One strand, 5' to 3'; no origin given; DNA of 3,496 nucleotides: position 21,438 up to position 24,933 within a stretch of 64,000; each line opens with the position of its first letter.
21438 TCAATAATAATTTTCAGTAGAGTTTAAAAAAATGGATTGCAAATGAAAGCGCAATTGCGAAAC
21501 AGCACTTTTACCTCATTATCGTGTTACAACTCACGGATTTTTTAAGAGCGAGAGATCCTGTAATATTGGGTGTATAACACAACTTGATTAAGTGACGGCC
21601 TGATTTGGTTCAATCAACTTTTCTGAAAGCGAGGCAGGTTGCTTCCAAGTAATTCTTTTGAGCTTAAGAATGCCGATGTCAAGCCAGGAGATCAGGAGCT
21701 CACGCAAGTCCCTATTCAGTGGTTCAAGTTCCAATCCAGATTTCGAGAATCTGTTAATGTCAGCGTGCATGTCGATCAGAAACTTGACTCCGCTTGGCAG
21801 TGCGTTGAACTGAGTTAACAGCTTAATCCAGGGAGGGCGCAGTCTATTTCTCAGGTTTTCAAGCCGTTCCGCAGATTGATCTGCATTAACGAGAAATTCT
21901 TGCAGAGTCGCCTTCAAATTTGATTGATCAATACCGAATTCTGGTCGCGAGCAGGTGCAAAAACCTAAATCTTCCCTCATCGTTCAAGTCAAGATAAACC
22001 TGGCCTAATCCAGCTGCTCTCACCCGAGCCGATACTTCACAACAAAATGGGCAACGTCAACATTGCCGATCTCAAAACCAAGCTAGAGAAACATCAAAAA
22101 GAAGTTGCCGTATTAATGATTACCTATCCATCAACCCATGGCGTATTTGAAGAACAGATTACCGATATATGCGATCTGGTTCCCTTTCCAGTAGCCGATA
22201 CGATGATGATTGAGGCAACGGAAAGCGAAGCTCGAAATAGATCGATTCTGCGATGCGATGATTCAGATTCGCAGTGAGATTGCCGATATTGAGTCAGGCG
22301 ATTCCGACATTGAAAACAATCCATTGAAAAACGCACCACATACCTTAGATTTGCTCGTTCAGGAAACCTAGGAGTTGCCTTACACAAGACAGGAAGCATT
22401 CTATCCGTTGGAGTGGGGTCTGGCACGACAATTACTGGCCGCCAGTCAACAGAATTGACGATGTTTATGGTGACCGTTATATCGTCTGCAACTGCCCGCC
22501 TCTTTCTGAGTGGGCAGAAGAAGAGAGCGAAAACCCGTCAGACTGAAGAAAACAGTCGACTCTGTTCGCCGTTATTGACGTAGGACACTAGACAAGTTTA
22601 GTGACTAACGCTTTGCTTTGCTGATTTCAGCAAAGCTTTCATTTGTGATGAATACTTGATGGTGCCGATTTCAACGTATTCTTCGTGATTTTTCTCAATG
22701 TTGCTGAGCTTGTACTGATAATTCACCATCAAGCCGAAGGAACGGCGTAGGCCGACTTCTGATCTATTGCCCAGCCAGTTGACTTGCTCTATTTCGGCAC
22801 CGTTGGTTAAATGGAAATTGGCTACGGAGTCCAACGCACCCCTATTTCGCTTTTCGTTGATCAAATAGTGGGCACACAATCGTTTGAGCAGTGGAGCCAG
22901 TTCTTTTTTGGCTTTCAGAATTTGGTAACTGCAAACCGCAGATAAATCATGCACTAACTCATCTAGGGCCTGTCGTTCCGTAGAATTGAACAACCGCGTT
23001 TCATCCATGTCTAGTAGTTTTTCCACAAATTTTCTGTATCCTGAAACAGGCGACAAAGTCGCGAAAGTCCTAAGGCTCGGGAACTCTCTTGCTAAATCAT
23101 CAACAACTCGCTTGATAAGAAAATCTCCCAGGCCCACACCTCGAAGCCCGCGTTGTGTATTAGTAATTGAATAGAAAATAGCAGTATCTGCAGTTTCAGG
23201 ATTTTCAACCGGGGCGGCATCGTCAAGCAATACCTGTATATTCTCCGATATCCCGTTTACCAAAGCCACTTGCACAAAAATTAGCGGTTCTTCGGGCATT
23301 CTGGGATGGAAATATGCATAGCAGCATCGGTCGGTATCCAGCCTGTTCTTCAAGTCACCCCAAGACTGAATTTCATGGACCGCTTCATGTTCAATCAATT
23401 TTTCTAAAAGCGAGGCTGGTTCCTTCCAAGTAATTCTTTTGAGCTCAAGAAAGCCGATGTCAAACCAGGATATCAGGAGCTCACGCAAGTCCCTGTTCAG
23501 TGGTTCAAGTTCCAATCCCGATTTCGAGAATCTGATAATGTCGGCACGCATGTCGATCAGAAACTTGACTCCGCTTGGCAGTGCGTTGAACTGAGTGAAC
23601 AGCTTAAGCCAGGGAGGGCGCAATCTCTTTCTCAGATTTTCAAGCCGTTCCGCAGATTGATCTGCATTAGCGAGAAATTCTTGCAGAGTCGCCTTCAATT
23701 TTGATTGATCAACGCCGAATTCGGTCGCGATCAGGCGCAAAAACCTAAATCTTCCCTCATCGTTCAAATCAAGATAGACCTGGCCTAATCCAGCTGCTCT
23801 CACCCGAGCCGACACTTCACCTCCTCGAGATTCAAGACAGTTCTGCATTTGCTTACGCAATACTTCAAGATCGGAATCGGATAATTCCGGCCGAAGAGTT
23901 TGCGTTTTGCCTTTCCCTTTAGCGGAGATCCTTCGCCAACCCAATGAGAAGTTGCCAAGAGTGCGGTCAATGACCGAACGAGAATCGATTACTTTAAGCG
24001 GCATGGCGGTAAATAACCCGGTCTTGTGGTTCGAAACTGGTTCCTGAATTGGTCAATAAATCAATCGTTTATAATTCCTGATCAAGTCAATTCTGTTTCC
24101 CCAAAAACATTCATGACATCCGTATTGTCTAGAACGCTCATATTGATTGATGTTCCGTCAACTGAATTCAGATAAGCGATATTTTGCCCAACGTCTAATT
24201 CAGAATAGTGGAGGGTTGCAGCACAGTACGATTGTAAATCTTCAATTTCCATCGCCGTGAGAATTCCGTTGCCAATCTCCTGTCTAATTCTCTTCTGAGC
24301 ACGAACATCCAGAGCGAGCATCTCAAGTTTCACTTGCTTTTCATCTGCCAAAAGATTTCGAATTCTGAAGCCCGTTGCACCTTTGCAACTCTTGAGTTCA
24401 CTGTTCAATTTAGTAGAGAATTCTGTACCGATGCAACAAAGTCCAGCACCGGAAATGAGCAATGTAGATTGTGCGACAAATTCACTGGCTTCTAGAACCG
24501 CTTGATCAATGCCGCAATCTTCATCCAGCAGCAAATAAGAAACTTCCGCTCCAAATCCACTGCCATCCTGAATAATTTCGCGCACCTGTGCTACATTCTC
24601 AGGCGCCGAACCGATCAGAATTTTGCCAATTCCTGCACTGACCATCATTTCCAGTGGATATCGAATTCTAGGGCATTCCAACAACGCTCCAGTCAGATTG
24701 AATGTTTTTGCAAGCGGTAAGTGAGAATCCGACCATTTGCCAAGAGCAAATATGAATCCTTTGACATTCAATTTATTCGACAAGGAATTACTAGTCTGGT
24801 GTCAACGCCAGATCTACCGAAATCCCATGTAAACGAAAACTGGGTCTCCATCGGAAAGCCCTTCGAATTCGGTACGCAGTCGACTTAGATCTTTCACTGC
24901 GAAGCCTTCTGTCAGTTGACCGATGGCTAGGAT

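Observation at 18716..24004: Mosaic duplication of the convergent gcvP / malonyl-CoA decarboxylase junction bracketing an arginase-family gene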

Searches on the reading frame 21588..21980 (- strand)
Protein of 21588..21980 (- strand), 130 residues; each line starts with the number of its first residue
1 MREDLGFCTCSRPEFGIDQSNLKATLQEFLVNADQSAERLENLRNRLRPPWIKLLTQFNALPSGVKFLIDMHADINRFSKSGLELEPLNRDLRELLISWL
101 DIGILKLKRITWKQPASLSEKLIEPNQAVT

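Call 5: search_protein_families(library=pfam, proteins=[window:21588-21980:-], max_evalue=0.01)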
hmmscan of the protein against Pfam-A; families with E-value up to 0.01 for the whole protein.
window:21588-21980:- (130 aa): 1 family
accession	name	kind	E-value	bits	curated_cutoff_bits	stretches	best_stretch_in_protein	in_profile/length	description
PF17408.7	MCD_N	-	7.2e-18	64.9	22.4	1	15-99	1-84/85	Malonyl-CoA decarboxylase N-terminal domain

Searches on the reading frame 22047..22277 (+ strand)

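Call 5: search_protein_families(library=pfam, proteins=[window:22047-22277:+], max_evalue=0.01)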
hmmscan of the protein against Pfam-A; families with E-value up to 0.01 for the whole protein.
window:22047-22277:+ (76 aa): 1 family
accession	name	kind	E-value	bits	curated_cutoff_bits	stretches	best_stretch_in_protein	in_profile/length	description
PF21478.3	GcvP2_C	-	0.00061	20.1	27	1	45-64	67-86/122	Glycine dehydrogenase, C-terminal domain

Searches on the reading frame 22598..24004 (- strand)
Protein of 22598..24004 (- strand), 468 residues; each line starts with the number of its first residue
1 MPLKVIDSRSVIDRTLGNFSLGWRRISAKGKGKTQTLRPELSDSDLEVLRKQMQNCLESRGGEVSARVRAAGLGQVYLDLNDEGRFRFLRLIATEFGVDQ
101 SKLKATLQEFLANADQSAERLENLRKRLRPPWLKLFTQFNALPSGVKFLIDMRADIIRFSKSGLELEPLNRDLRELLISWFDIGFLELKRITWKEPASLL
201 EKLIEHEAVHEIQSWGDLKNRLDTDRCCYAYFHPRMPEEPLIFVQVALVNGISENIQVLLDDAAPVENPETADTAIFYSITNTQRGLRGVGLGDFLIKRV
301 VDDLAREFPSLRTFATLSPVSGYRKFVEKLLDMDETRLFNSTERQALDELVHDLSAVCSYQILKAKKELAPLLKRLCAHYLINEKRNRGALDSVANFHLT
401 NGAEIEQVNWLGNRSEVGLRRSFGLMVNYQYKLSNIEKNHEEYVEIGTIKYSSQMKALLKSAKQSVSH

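Call 5: search_protein_families(library=pfam, proteins=[window:22598-24004:-], max_evalue=0.01)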
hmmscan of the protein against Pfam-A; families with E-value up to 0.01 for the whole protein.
window:22598-24004:- (468 aa): 2 families
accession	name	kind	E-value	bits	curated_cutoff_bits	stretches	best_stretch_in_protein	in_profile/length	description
PF05292.17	MCD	-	2.5e-98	329.2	23.2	1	184-432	1-253/253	Malonyl-CoA decarboxylase C-terminal domain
PF17408.7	MCD_N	-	3.5e-22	78.8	22.4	1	96-181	1-85/85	Malonyl-CoA decarboxylase N-terminal domain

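Call 8: find_related_loci(query=window:22598-24004:-, collection=genome_contigs, flank=10000)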
Query window:22598-24004:- (468 aa) in genome_contigs; peptide patterns used: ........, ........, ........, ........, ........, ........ (x = any residue, [..] = any of these).
562 stretches matched a pattern; 471 encode a relative of the query (tblastn E <= 1e-3); the best 80 are kept; 80 distinct loci.
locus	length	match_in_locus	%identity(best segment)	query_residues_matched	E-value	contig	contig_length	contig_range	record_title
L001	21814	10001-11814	95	1-468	0e+0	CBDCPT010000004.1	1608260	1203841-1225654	MAG: Arenicellales bacterium isolate fadde0ce-b209-473f-868c-ec93306c25c8 genome assembly, contig: contig_4, whole genom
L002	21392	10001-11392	62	1-466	0e+0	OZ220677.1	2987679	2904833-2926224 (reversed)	MAG: Arenicellales bacterium isolate e4234053-763e-428e-8938-38a587063467 genome assembly, chromosome: 1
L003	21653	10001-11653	94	1-468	0e+0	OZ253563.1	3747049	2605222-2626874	MAG: Arenicellales bacterium isolate d7a5d0b4-cbae-4db0-9a13-9ca8b385098f genome assembly, chromosome: 1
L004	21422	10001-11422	51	3-467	3e-154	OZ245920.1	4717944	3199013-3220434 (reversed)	MAG: Pacificispira sp. isolate 43e0e648-b908-4bb6-a9bc-4fcf75b264f0 genome assembly, chromosome: 1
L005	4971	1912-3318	54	10-461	8e-156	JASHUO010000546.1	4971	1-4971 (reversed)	MAG: Alphaproteobacteria bacterium isolate JOPF181 JOPF_N14C_contig_198683, whole genome shotgun sequence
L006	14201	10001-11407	54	10-461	4e-153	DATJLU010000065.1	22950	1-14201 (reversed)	MAG TPA_asm: Stellaceae bacterium isolate SMAG_U14817 k141_2956812, whole genome shotgun sequence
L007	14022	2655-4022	52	14-459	3e-152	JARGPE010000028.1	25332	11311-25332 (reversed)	MAG: Alphaproteobacteria bacterium isolate bin_ma_oilr2.020 NODE_1126_length_25332_cov_4.961467, whole genome shotgun se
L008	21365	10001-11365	52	14-459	3e-152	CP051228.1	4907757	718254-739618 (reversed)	MAG: Mesoflavibacter sp. isolate ih5 chromosome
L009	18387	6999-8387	53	10-460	3e-152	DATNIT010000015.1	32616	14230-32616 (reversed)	MAG TPA_asm: Stellaceae bacterium isolate SMAG_U11380 k141_657914, whole genome shotgun sequence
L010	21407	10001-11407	53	10-461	1e-150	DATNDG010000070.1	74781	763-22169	MAG TPA_asm: Stellaceae bacterium isolate SMAG_U11236 k141_2654734, whole genome shotgun sequence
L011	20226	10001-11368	53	14-459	2e-150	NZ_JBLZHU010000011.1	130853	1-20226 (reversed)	Hwanghaeella sp. 1Z406 NODE_11_length_130853_cov_46.494186, whole genome shotgun sequence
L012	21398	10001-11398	52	10-459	3e-150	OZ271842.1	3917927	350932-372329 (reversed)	MAG: Rhodospirillales bacterium isolate 954aa92f-387c-437e-abc9-445d0f4344b3 genome assembly, chromosome: 1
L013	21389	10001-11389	52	14-466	3e-150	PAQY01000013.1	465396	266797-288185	MAG: Rhodospirillaceae bacterium isolate SP123 110675, whole genome shotgun sequence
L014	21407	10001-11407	51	1-459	1e-149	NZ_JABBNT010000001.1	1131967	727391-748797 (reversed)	Pacificispira spongiicola strain KN72 Scaffold1, whole genome shotgun sequence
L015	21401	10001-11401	51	8-458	1e-148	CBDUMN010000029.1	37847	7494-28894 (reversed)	MAG TPA_asm: uncultured Rhodospirillales bacterium isolate SRR22808116_binner13_Refined_62 genome assembly, contig: ERZ2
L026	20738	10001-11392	51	8-459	3e-145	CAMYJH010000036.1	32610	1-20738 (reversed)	MAG: uncultured Gammaproteobacteria bacterium isolate ES_M_Gamma_018 genome assembly, contig: scaffold_888, whole genome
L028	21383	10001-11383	51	10-459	4e-145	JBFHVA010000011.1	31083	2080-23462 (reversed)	MAG: Gammaproteobacteria bacterium isolate Mix_sand09.2021.07.G.31 k141_195500_length_31083_cov_21.0713, whole genome sh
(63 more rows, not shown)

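Call 14: search_protein_families(library=ncbifam, proteins=[window:22598-24004:-], max_evalue=1)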
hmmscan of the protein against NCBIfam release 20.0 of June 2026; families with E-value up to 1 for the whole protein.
window:22598-24004:- (468 aa): 0 families

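Call 45: find_encoding_contigs(protein=window:22598-24004:-, flank=6000, max_places=10)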
Protein window:22598-24004:- (468 aa): 18 contigs read that carry it; 10 places shown.
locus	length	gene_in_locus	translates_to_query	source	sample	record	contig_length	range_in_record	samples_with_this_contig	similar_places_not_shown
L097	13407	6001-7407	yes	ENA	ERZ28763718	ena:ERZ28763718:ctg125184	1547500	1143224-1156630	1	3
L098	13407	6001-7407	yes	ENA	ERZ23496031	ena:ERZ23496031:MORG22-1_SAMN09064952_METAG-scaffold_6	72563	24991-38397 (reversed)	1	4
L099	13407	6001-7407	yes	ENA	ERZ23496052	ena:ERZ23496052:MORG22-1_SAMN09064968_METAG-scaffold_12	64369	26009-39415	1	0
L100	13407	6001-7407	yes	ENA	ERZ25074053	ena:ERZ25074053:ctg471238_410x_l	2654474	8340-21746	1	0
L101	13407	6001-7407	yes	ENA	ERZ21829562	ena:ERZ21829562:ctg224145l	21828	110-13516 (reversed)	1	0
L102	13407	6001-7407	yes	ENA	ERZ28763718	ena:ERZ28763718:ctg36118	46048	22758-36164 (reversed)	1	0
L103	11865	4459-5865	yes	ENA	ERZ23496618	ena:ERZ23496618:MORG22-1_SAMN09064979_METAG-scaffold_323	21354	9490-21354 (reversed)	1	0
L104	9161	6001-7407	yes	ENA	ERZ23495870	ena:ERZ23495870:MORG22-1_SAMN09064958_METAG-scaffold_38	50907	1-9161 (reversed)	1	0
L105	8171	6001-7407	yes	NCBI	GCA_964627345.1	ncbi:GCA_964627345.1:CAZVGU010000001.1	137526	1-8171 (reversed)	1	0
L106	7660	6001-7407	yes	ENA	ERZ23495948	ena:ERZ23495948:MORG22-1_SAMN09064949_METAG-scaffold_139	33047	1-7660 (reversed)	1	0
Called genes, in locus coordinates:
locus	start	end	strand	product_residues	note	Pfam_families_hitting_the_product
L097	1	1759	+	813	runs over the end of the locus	PF02518:HATPase_c, PF00204:DNA_gyraseB, PF01751:Toprim, PF18053:GyrB_insert, PF00986:DNA_gyraseB_C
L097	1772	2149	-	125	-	PF04379:DUF525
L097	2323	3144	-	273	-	PF00149:Metallophos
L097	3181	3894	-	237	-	PF04333:MlaA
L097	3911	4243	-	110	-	-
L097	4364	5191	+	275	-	-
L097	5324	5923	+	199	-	PF00483:NTP_transferase (faint)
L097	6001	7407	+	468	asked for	PF17408:MCD_N, PF05292:MCD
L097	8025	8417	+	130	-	PF17408:MCD_N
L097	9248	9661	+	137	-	PF00491:Arginase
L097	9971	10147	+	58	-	-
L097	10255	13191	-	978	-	PF02347:GDC-P, PF00266:Aminotran_5 (faint), PF02347:GDC-P, PF01212:Beta_elim_lyase (weak), PF21478:GcvP2_C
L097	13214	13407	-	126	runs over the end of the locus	PF01597:GCV_H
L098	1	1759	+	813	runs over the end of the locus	PF02518:HATPase_c, PF00204:DNA_gyraseB, PF01751:Toprim, PF18053:GyrB_insert, PF00986:DNA_gyraseB_C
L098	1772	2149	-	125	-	PF04379:DUF525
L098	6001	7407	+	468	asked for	PF17408:MCD_N, PF05292:MCD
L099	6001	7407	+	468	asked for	PF17408:MCD_N, PF05292:MCD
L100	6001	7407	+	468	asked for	PF17408:MCD_N, PF05292:MCD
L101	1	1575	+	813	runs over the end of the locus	PF02518:HATPase_c, PF00204:DNA_gyraseB, PF01751:Toprim, PF18053:GyrB_insert, PF00986:DNA_gyraseB_C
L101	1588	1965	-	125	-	PF04379:DUF525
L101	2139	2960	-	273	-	PF00149:Metallophos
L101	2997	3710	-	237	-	PF04333:MlaA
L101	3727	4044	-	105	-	-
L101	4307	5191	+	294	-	-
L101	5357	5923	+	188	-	-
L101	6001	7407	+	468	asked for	PF17408:MCD_N, PF05292:MCD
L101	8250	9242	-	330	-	-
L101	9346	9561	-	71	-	PF13333:rve_2 (weak), PF13683:rve_3 (weak)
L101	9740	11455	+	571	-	PF01609:DDE_Tnp_1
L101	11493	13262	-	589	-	PF01609:DDE_Tnp_1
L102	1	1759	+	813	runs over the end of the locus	PF02518:HATPase_c, PF00204:DNA_gyraseB, PF01751:Toprim, PF18053:GyrB_insert, PF00986:DNA_gyraseB_C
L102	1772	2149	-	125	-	PF04379:DUF525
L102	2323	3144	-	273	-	PF00149:Metallophos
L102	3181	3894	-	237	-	PF04333:MlaA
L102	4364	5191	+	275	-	-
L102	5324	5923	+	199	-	PF00483:NTP_transferase (faint)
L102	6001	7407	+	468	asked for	PF17408:MCD_N, PF05292:MCD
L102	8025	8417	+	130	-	PF17408:MCD_N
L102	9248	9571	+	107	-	PF00491:Arginase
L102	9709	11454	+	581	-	PF01609:DDE_Tnp_1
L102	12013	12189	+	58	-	-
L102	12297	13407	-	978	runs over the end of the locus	PF02347:GDC-P, PF00266:Aminotran_5 (faint), PF02347:GDC-P, PF01212:Beta_elim_lyase (weak), PF21478:GcvP2_C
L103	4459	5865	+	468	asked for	PF17408:MCD_N, PF05292:MCD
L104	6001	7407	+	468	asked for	PF17408:MCD_N, PF05292:MCD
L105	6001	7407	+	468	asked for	PF17408:MCD_N, PF05292:MCD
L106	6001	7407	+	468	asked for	PF17408:MCD_N, PF05292:MCD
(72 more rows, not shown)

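Call 47: search_protein_families(library=ncbifam, proteins=[L102:9709-11454:+, L101:9740-11455:+, L101:11493-13262:-, L101:8250-9242:-], max_evalue=0.01)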
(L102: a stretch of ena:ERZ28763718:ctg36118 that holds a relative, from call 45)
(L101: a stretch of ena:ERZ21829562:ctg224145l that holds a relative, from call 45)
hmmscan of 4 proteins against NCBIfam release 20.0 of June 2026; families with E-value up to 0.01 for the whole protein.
L102:9709-11454:+ (581 aa): 6 families
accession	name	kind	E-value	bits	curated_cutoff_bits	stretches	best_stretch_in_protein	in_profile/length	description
NF033559.2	transpos_IS1634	equivalog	7.8e-93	312.1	100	1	65-576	33-480/483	IS1634 family transposase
NF033551.1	transpos_IS1182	equivalog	3.3e-06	26.3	270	1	216-287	272-343/488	IS1182 family transposase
NF033593.1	transpos_ISNCY_1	equivalog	0.00035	19.4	325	1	225-276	315-366/444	ISNCY family transposase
NF033592.1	transpos_IS4_1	equivalog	0.0014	17.8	115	1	406-476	258-327/332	IS4 family transposase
NF033580.1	transpos_IS5_3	equivalog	0.0021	17.6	110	1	206-264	120-180/258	IS5 family transposase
NF033520.1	transpos_IS982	equivalog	0.0033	17.1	130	0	214-287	116-183/243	IS982 family transposase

L101:9740-11455:+ (571 aa): 2 families
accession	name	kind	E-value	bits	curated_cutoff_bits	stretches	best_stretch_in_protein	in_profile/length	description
NF033559.2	transpos_IS1634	equivalog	2.1e-90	304.1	100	1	57-504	33-438/483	IS1634 family transposase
NF033592.1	transpos_IS4_1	equivalog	0.00041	19.6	115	1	162-481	95-327/332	IS4 family transposase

L101:11493-13262:- (589 aa): 6 families
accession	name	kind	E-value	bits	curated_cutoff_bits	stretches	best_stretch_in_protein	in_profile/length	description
NF033559.2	transpos_IS1634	equivalog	3.7e-93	313.2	100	1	65-576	33-480/483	IS1634 family transposase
NF033551.1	transpos_IS1182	equivalog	7.9e-07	28.3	270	1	216-287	272-343/488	IS1182 family transposase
NF033593.1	transpos_ISNCY_1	equivalog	0.00038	19.3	325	1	225-275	315-365/444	ISNCY family transposase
NF033580.1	transpos_IS5_3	equivalog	0.00072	19.2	110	1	206-266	120-182/258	IS5 family transposase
NF033592.1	transpos_IS4_1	equivalog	0.0014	17.8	115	1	406-476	258-327/332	IS4 family transposase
NF033520.1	transpos_IS982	equivalog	0.0031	17.2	130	0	214-287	116-183/243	IS982 family transposase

L101:8250-9242:- (330 aa): 1 family
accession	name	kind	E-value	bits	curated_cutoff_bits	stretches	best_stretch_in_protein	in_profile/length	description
NF033559.2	transpos_IS1634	equivalog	5.1e-44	151.1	100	1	4-319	221-482/483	IS1634 family transposase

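Call 58: search_protein_families(library=pfam, proteins=[L026:11598-12725:+, L026:9118-9891:+, L026:7921-9000:+, L028:15106-16203:+, L028:11513-15109:+, L028:8984-9757:+, L028:7905-8987:+], max_evalue=0.001)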
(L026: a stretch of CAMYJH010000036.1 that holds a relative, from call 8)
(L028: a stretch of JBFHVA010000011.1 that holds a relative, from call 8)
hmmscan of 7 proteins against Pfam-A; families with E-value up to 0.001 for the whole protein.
L026:11598-12725:+ (375 aa): 1 family
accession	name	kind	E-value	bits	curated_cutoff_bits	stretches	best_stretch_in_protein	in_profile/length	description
PF00291.31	PALP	-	5e-20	72.4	35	1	89-299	92-295/295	Pyridoxal-phosphate dependent enzyme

L026:9118-9891:+ (257 aa): 3 families
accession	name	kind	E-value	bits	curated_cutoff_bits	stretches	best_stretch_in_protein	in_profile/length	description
PF00378.25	ECH_1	-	2.5e-80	269.9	27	1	11-256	3-250/251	Enoyl-CoA hydratase/isomerase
PF16113.10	ECH_2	-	4e-43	148.6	27.2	1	14-185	1-177/335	Enoyl-CoA hydratase/isomerase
PF01343.23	Peptidase_S49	-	0.00069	20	24.9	0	94-128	6-40/154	Peptidase family S49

L026:7921-9000:+ (359 aa): 0 families

L028:15106-16203:+ (365 aa): 1 family
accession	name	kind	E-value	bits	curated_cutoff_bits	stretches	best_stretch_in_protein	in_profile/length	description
PF00291.31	PALP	-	1.4e-45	156.3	35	1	19-330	3-295/295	Pyridoxal-phosphate dependent enzyme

L028:11513-15109:+ (1198 aa): 8 families
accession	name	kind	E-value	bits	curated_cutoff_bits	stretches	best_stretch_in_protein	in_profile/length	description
PF00563.25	EAL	-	1.9e-59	201.3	31.3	1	956-1189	3-234/236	EAL domain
PF08448.16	PAS_4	-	1.8e-52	176.7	23.1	4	533-640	2-109/110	PAS fold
PF13426.13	PAS_9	-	3.1e-47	159.5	27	5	420-512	7-102/103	PAS domain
PF00990.26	GGDEF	-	8.1e-44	149.7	23.8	1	776-933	1-161/161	Diguanylate cyclase, GGDEF domain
PF00989.32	PAS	-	6.9e-40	136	22.6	5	287-388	12-113/113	PAS fold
PF08447.18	PAS_3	-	4.2e-31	107.5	25.6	3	673-757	1-87/89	PAS fold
PF13188.13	PAS_8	-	2.4e-19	68.9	21.8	1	403-457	1-55/65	PAS domain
PF24820.1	Diguanyl_cycl_sensor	-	2.7e-06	27.7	28.1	1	160-212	9-60/109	Diguanylate cyclase-like sensor domain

L028:8984-9757:+ (257 aa): 2 families
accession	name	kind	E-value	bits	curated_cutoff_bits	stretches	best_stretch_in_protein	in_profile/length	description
PF00378.25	ECH_1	-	3.1e-83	279.4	27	1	10-256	2-250/251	Enoyl-CoA hydratase/isomerase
PF16113.10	ECH_2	-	2.7e-44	152.5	27.2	1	14-185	1-177/335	Enoyl-CoA hydratase/isomerase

L028:7905-8987:+ (360 aa): 0 families

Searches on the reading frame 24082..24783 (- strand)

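Call 5: search_protein_families(library=pfam, proteins=[window:24082-24783:-], max_evalue=0.01)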
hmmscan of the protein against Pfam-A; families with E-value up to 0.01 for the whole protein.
window:24082-24783:- (233 aa): 1 family
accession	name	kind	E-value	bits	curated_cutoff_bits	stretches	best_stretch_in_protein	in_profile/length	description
PF00483.29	NTP_transferase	-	2e-05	24.7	21.2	1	37-110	30-106/245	Nucleotidyl transferase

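Call 14: search_protein_families(library=ncbifam, proteins=[window:24082-24783:-], max_evalue=1)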
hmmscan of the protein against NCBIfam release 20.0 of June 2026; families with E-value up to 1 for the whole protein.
window:24082-24783:- (233 aa): 5 families
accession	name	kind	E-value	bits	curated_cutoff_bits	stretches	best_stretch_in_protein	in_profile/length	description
TIGR01207.1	rmlA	equivalog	8.4e-13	48.1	360.65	1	36-139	29-132/286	glucose-1-phosphate thymidylyltransferase RfbA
TIGR01208.1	rmlA_long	equivalog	1.1e-08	34.4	320.25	1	35-109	28-102/353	glucose-1-phosphate thymidylyltransferase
NF012024.0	PRK15480.1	equivalog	1.8e-08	33.9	588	1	34-139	31-136/292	glucose-1-phosphate thymidylyltransferase RfbA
NF045761.1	NAMPUrTaseMurU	equivalog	0.016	15.1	250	1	38-102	32-95/226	N-acetylmuramate alpha-1-phosphate uridylyltransferase MurU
TIGR03992.1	Arch_glmU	subfamily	0.045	12.6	292.1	1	41-113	35-106/393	bifunctional sugar-1-phosphate nucleotidylyltransferase/acetyltransferase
